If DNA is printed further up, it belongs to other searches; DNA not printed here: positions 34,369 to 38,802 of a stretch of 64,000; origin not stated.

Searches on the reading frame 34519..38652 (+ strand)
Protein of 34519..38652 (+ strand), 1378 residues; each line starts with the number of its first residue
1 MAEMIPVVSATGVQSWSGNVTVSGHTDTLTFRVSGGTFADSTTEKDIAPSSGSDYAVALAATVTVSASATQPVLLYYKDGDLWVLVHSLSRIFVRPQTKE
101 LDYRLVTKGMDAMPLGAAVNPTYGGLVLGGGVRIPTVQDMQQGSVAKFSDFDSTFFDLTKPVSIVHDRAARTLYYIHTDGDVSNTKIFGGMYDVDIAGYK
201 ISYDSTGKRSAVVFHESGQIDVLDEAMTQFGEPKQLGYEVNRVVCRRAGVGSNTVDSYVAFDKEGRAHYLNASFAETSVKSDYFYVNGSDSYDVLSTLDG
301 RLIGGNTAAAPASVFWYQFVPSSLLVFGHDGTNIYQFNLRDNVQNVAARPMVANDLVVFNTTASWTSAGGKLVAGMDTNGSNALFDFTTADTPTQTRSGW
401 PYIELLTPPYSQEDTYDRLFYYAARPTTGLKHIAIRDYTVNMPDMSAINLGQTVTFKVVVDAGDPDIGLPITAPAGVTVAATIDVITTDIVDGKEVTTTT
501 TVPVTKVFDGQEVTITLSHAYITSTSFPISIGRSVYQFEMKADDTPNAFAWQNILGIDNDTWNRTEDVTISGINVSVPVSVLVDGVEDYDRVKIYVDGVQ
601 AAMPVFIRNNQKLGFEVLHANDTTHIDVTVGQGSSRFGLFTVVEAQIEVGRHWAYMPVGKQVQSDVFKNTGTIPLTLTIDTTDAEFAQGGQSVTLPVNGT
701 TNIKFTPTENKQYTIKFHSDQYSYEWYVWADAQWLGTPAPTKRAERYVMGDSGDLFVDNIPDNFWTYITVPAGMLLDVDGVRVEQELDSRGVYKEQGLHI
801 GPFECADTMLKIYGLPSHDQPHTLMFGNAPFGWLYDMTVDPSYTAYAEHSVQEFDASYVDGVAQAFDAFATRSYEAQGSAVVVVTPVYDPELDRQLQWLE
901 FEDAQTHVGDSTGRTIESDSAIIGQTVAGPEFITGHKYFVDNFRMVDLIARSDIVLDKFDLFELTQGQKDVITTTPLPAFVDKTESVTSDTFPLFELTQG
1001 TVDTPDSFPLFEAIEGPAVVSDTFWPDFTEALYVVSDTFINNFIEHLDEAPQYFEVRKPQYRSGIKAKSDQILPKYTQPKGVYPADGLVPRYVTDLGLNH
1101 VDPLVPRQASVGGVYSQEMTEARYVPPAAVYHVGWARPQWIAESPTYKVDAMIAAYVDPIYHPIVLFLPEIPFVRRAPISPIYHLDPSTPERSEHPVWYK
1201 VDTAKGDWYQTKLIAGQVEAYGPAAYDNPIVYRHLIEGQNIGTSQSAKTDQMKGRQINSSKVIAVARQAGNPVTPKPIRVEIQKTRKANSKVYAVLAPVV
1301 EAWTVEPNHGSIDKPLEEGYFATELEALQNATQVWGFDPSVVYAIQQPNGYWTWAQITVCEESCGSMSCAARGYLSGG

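Call 13: search_protein_families(library=phrogs, proteins=[window:34519-38652:+], max_evalue=0.001)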
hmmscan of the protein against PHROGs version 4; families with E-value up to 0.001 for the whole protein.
window:34519-38652:+ (1378 aa): 1 family
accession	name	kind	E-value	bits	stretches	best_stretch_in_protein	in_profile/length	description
phrog_29316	-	unknown function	0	1579.5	3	1-1102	1-1120/1459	-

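Call 14: search_protein_families(library=pfam, proteins=[window:34519-38652:+], max_evalue=0.01)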
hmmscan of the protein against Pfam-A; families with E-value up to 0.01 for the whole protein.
window:34519-38652:+ (1378 aa): 1 family
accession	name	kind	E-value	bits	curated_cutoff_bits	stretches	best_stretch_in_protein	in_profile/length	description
PF07715.20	Plug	-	0.0025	18.8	23.9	0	567-638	47-100/107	TonB-dependent Receptor Plug Domain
